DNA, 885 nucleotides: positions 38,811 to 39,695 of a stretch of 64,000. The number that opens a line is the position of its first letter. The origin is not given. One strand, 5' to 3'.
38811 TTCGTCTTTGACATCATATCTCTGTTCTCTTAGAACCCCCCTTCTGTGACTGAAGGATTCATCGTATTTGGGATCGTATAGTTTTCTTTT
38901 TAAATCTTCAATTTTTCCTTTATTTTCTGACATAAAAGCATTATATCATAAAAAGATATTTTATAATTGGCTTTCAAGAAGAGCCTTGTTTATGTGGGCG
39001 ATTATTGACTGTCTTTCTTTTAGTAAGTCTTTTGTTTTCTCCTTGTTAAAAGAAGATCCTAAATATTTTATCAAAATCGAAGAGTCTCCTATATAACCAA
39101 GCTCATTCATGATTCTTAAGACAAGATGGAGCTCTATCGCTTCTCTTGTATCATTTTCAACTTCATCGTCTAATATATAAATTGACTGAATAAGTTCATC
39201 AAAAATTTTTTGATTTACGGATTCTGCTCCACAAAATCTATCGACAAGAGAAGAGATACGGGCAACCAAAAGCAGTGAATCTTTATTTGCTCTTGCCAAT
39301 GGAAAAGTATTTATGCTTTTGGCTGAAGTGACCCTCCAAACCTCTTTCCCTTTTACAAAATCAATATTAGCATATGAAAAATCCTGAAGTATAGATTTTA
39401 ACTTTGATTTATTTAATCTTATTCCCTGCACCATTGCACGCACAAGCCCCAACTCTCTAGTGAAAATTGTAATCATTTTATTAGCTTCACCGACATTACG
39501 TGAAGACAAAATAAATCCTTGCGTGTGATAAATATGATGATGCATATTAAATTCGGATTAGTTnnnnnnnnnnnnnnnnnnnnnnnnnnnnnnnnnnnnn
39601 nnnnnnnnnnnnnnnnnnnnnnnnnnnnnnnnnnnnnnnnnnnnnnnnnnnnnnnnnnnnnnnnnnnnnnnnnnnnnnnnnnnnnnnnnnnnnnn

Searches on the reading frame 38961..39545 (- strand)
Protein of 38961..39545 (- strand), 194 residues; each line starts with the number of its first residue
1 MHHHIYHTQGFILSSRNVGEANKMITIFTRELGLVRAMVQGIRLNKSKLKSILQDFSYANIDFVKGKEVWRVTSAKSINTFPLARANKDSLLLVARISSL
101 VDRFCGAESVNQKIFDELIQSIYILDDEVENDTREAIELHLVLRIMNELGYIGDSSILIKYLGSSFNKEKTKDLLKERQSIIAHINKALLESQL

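Call 67: search_protein_families(library=pfam, proteins=[window:38961-39545:-], max_evalue=0.0001)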
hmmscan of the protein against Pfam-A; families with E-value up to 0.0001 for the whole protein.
window:38961-39545:- (194 aa): 1 family
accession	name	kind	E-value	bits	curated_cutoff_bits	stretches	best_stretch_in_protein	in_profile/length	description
PF11967.14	RecO_N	-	4.3e-18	65.6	27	1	5-81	3-80/80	Recombination protein O N terminal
